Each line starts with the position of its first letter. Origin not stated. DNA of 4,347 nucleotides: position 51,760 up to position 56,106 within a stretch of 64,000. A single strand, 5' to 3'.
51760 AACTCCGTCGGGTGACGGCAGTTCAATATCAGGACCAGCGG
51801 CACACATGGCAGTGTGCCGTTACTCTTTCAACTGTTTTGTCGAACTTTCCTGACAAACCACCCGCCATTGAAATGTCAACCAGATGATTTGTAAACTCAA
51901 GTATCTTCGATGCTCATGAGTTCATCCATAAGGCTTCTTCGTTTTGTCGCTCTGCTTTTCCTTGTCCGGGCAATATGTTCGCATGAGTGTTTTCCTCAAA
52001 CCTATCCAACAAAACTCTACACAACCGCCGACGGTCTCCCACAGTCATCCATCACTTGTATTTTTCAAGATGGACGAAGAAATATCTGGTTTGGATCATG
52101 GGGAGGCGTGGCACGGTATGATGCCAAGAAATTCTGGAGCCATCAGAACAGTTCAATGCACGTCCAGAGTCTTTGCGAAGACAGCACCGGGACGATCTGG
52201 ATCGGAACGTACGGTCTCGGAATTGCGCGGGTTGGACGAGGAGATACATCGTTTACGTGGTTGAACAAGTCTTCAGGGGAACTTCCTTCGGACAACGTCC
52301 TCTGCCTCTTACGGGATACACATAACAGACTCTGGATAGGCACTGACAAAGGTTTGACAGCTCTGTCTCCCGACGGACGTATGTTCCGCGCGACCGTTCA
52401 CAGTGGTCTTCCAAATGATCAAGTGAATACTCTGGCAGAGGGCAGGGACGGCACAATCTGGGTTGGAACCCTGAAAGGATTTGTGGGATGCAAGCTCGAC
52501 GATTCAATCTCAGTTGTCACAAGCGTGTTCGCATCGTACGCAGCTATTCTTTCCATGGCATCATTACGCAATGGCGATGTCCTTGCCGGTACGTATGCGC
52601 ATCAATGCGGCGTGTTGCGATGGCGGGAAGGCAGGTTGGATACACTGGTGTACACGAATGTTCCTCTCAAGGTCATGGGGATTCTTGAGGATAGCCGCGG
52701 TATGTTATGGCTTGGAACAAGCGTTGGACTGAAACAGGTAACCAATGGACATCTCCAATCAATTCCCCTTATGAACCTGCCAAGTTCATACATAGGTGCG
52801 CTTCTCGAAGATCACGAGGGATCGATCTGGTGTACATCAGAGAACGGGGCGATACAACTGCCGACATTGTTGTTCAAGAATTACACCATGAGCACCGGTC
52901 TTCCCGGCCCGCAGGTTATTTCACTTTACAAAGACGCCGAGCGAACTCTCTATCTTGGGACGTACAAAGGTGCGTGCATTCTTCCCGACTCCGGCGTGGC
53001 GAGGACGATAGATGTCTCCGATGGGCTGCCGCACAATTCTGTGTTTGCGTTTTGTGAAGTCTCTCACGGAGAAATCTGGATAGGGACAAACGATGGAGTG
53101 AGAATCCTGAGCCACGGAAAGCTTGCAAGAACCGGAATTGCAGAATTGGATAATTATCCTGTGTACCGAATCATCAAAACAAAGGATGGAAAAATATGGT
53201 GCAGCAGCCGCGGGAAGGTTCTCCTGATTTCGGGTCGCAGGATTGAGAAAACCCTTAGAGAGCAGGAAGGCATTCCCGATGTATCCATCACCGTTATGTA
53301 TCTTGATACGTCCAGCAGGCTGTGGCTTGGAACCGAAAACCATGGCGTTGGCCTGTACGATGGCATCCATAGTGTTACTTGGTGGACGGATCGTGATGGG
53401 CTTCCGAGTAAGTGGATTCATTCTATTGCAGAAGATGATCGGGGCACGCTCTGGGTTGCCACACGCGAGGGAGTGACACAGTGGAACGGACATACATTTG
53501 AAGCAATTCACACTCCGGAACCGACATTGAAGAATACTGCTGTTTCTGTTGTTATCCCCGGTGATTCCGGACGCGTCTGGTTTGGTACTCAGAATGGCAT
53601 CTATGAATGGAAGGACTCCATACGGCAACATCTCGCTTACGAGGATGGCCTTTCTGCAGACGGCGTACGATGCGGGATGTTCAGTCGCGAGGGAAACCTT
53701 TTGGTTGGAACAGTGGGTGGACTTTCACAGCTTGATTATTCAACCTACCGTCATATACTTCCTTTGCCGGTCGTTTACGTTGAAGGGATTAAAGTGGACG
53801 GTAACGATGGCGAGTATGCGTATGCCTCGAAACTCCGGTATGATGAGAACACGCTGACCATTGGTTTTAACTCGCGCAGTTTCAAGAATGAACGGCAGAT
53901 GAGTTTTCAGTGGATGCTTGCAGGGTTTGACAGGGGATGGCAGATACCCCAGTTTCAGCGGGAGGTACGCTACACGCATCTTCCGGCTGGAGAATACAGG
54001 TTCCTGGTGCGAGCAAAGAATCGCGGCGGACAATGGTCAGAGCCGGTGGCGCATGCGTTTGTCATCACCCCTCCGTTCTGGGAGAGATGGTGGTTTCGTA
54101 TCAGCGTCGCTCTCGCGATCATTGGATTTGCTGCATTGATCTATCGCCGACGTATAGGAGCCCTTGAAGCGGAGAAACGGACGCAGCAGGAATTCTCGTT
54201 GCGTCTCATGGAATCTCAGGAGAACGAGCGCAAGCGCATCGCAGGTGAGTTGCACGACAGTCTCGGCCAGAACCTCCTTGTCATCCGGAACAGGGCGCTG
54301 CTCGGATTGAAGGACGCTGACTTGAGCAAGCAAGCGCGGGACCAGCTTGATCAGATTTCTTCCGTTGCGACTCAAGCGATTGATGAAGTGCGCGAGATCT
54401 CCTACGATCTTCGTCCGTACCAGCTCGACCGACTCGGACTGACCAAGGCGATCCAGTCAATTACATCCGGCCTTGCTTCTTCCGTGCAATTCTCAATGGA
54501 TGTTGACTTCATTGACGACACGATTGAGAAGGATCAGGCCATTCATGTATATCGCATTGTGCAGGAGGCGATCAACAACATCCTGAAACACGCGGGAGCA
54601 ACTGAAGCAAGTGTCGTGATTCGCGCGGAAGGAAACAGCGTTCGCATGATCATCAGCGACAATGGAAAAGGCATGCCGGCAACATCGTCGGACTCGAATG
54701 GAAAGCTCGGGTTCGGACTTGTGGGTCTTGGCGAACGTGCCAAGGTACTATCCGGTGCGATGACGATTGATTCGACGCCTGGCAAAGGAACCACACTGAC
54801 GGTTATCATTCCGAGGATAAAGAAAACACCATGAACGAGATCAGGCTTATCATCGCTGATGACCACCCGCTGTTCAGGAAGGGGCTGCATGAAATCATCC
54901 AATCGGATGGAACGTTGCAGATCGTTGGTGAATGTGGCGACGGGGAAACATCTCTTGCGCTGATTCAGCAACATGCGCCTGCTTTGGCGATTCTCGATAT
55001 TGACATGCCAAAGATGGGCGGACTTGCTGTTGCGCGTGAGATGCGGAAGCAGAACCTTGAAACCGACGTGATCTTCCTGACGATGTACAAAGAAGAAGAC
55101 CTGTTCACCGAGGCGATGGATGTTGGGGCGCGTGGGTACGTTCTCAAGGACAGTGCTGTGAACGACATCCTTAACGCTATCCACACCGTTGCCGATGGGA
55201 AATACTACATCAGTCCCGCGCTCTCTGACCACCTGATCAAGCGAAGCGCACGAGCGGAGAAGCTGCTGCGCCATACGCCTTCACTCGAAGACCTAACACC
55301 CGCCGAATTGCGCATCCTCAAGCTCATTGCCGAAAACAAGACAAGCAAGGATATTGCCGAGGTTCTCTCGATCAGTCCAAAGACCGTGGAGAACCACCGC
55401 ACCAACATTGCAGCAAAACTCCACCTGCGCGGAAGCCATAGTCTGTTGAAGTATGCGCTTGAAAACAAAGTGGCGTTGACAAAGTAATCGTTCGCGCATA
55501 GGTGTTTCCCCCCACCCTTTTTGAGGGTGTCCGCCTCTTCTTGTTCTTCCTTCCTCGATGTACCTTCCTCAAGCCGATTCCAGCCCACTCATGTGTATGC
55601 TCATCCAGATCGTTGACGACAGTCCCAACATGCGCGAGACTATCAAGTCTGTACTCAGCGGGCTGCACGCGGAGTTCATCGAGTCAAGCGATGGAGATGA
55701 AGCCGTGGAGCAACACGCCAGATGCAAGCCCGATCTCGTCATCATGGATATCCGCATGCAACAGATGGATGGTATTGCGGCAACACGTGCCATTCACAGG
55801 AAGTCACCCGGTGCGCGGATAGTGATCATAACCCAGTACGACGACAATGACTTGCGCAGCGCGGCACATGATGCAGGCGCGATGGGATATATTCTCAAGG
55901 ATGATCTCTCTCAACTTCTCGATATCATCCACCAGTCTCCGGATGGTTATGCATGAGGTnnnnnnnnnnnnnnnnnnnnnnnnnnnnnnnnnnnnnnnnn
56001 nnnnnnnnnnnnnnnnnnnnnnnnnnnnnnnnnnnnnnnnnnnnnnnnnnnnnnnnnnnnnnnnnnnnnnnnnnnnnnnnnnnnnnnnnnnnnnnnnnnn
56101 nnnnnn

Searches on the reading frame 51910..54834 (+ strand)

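Call 7: search_protein_families(library=pfam, proteins=[window:51910-54834:+], max_evalue=0.1)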
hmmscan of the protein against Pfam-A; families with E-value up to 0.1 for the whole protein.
window:51910-54834:+ (974 aa): 8 families
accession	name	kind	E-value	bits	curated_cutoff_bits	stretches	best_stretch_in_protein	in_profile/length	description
PF07494.17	Reg_prop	-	2.7e-59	189.9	20.4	6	372-395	1-24/24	Two component regulator propeller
PF07730.19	HisKA_3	-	2.4e-15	57.3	24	1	773-838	1-67/68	Histidine kinase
PF02518.31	HATPase_c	-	4.7e-14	53.2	26.4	1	877-969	3-109/111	Histidine kinase-, DNA gyrase B-, and HSP90-like ATPase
PF07495.19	Y_Y_Y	-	4.9e-13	49.2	26.6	1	658-713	2-57/65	Y_Y_Y domain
PF23748.1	Beta-prop_LRRK2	-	0.00013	21.5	26.9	0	75-102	266-293/359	LRRK2 beta propeller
PF13581.12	HATPase_c_2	-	0.00085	19.8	27.4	1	872-934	24-99/127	Histidine kinase-like ATPase domain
PF16819.11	DUF5074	-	0.0009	18.8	27.2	0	409-436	175-202/353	Domain of unknown function (DUF5074)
PF24421.1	Ig_J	-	0.0012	19.4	29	1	685-722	67-104/104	Tip attachment protein J, Ig-like domain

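Call 8: search_protein_families(library=ncbifam, proteins=[window:51910-54834:+], max_evalue=0.1)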
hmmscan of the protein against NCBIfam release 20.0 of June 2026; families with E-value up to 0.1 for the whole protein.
window:51910-54834:+ (974 aa): 18 families
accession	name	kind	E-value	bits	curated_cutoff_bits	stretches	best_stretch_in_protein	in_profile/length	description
NF052443.1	SensHisKinMctS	equivalog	8.1e-45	153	700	1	758-970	235-449/457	two-component system sensor histidine kinase MctS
NF008649.0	PRK11644.1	equivalog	1.2e-38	133.1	408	1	752-970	282-497/499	signal transduction histidine-protein kinase/phosphatase UhpB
NF007896.0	PRK10600.1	equivalog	6.9e-29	100.9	578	1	751-966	374-582/598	nitrate/nitrite two-component system sensor histidine kinase NarX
NF008184.0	PRK10935.1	equivalog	9.8e-27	93.8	553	1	753-971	347-561/565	nitrate/nitrite two-component system sensor histidine kinase NarQ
NF052531.1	Strep_LiaS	equivalog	2.2e-26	92.9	450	1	770-968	129-326/328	envelope stress sensor histidine kinase LiaS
NF052228.1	T9SS_PorZ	equivalog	1.5e-21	76.6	260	2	70-159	468-563/757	type IX secretion system anionic LPS delivery protein PorZ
NF047786.1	his_kin_MadS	equivalog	7.1e-18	64.9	500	1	768-968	225-434/434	MadS family sensor histidine kinase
NF047322.1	HK_morpho_MacS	equivalog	2e-17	63.4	300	1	764-968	173-367/367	MacS family sensor histidine kinase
TIGR02916.1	PEP_his_kin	equivalog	8.3e-05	21.3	300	1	870-968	571-679/679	XrtA/PEP-CTERM system histidine kinase PrsK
NF041832.1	near_NosP_CTERM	subfamily_domain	0.00025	20.3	400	1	851-971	93-227/370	NahK/ErcS family hybrid sensor histidine kinase/response regulator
NF008298.1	PRK11086.1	subfamily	0.00028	19.4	520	1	815-969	362-525/529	DcuS/MalK family sensor histidine kinase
TIGR01925.2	spIIAB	equivalog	0.0023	17.8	135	1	870-965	30-132/137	anti-sigma F factor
NF040691.1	MtrAB_MtrB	equivalog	0.021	13.8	450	0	855-970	362-493/507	MtrAB system histidine kinase MtrB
NF010427.0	PRK13853.1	equivalog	0.04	11.8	957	1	746-864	80-196/789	type IV secretion system protein VirB4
NF049904.1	lambda_TipJ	exception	0.057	10.8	1950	1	684-722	675-713/1163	phage attachment tail tip protein J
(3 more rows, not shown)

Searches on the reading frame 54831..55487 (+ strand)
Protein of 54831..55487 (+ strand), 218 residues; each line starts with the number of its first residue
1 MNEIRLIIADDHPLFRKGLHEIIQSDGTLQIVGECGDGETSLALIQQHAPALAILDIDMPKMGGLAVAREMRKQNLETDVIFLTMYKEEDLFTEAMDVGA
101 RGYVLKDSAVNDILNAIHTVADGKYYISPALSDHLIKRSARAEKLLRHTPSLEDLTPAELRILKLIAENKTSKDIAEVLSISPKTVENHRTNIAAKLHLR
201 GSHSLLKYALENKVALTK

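Call 7: search_protein_families(library=pfam, proteins=[window:54831-55487:+], max_evalue=0.1)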
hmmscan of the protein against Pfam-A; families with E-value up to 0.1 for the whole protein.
window:54831-55487:+ (218 aa): 11 families
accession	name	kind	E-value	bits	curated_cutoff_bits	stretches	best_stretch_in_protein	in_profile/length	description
PF00072.30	Response_reg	-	3e-27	95.4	30.2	1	7-117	2-110/111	Response regulator receiver domain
PF00196.25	GerE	-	2.5e-14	53.1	23.5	1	155-205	3-53/57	Bacterial regulatory proteins, luxR family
PF08281.18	Sigma70_r4_2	-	2.8e-05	24.1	25.7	1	152-191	8-48/54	Sigma-70, region 4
PF13384.12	HTH_23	-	0.0045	17.2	24.6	1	160-188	8-36/50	Homeodomain-like domain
PF01022.26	HTH_5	-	0.0051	17.1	22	1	157-189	2-35/47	Bacterial regulatory protein, arsR family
PF12840.13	HTH_20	-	0.023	15.1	27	1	157-189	4-38/51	Helix-turn-helix domain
PF04545.22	Sigma70_r4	-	0.027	14.4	24.1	1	152-191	2-42/50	Sigma-70, region 4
PF13412.12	HTH_24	-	0.035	14.1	21.9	0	159-187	5-35/48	Winged helix-turn-helix DNA-binding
PF14493.12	HTH_40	-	0.05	14.3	27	0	163-195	6-38/89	Helix-turn-helix domain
PF12802.13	MarR_2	-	0.053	14.1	27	0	154-186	2-37/61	MarR family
PF13936.12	HTH_38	-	0.065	13.4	27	0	161-188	12-39/44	Helix-turn-helix domain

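Call 8: search_protein_families(library=ncbifam, proteins=[window:54831-55487:+], max_evalue=0.1)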
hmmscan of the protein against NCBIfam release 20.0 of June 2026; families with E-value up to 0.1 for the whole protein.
window:54831-55487:+ (218 aa): 111 families (the best 25 are shown)
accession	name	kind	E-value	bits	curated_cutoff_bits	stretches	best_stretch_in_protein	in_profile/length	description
NF052445.1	RespRegMctR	equivalog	4.7e-47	160.1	300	1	4-214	2-204/205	two-component system response regulator MctR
NF011896.0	PRK15369.1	equivalog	2.4e-43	148.2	242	1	2-210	2-205/211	two component system response regulator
NF007935.0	PRK10651.1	equivalog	4.9e-43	146.8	250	1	4-201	7-202/216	two-component system response regulator NarL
NF007018.1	PRK09483.1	equivalog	3.2e-39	134.8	280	1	4-214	2-208/217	UvrY/SirA/GacA family response regulator transcription factor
NF007708.0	PRK10403.1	equivalog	9.3e-34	116.8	343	1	4-201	7-200/215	nitrate/nitrite response regulator protein NarP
NF047785.1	respo_reg_MadR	equivalog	2.4e-31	108.7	300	1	4-199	1-193/209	MadR family response regulator transcription factor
NF007403.0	PRK09935.1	equivalog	2.2e-26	92.8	271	1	3-210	3-205/210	fimbria biosynthesis transcriptional regulator FimZ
NF007419.0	PRK09958.1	equivalog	2.2e-26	92.7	251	1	7-214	4-203/204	acid-sensing system DNA-binding response regulator EvgA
NF007685.0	PRK10360.1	equivalog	8.7e-25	87.7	258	1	4-201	2-184/196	response regulator transcription factor UhpA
NF041830.1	RR_TF_ErdR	exception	3.7e-22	79.1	390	1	6-201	4-197/213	response regulator transcription factor ErdR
TIGR02875.1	spore_0_A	equivalog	2.6e-18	66.2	200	1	3-125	2-126/262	sporulation transcription factor Spo0A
NF008098.0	PRK10840.1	equivalog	6.4e-18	65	235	1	1-209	1-205/216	response regulator transcription factor RcsB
NF006900.1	PRK09390.1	equivalog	9.3e-18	64.5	255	1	6-212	7-200/203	response regulator FixJ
NF001965.0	PRK00742.1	subfamily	1.6e-17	63.8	293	1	2-109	2-110/357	chemotaxis-specific protein-glutamate methyltransferase CheB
NF041367.1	CheY_Halo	equivalog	9.2e-16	58.3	200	1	7-120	2-113/114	chemotaxis protein CheY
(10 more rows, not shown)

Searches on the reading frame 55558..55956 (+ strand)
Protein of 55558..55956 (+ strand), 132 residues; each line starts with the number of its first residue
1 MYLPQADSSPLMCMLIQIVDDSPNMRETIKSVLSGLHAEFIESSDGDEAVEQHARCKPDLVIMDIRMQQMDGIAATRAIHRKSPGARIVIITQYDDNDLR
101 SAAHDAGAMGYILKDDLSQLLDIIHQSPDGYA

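Call 7: search_protein_families(library=pfam, proteins=[window:55558-55956:+], max_evalue=0.1)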
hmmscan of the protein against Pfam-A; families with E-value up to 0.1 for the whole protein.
window:55558-55956:+ (132 aa): 4 families
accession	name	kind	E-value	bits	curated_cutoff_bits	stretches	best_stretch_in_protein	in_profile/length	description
PF00072.30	Response_reg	-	2.2e-25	89.4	30.2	1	16-124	1-110/111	Response regulator receiver domain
PF01993.23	MTD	-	0.011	15.5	25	1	12-113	13-111/274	methylene-5,6,7,8-tetrahydromethanopterin dehydrogenase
PF23198.2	PDE8A_N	-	0.031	14.6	29.6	1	46-92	43-90/147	PDE8A-like, N-terminal domain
PF22595.1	CFAP107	-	0.063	13.6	27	1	49-98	35-84/169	Cilia and flagella associated protein 107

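Call 8: search_protein_families(library=ncbifam, proteins=[window:55558-55956:+], max_evalue=0.1)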
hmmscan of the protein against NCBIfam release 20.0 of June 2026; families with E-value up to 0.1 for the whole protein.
window:55558-55956:+ (132 aa): 99 families (the best 25 are shown)
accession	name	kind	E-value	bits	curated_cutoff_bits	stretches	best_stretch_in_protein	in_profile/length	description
NF041367.1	CheY_Halo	equivalog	1.6e-21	76.8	200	1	17-114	2-99/114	chemotaxis protein CheY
NF007935.0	PRK10651.1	equivalog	3.4e-18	65.6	250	1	16-129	9-125/216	two-component system response regulator NarL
NF007708.0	PRK10403.1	equivalog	1e-17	64.3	343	1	15-129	8-125/215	nitrate/nitrite response regulator protein NarP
NF008469.0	PRK11361.1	equivalog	2.1e-17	63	714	1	15-124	6-116/461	acetoacetate metabolism transcriptional regulator AtoC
NF009206.0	PRK12555.1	subfamily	3.3e-17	62.5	342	1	14-114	1-104/340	chemotaxis-specific protein-glutamate methyltransferase CheB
NF001965.0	PRK00742.1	subfamily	3.3e-16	59.4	293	1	16-118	6-111/357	chemotaxis-specific protein-glutamate methyltransferase CheB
NF052445.1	RespRegMctR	equivalog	4.1e-16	59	300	1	16-116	4-106/205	two-component system response regulator MctR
NF007018.1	PRK09483.1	equivalog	1.6e-14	54.1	280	1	16-119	4-109/217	UvrY/SirA/GacA family response regulator transcription factor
NF011896.0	PRK15369.1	equivalog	2.2e-14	53.6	242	1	13-121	3-113/211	two component system response regulator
TIGR01818.1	ntrC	equivalog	1.9e-13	50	558.6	1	16-124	1-110/463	nitrogen regulation protein NR(I)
NF040689.1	MtrAB_MtrA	equivalog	1.5e-12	47.3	300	1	16-114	1-98/219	MtrAB system response regulator MtrA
NF047785.1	respo_reg_MadR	equivalog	2.4e-12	46.7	300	1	16-125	3-118/209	MadR family response regulator transcription factor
NF008176.1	PRK10923.1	equivalog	2.4e-12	46.2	620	1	16-114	6-104/469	nitrogen regulation protein NR(I)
NF045944.1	ResRegRpaBCyano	equivalog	4e-12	46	330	1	18-114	2-97/229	response regulator transcription factor RpaB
NF008318.0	PRK11107.1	equivalog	6.8e-12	44.3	890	1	10-114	664-770/920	two-component sensor histidine kinase BarA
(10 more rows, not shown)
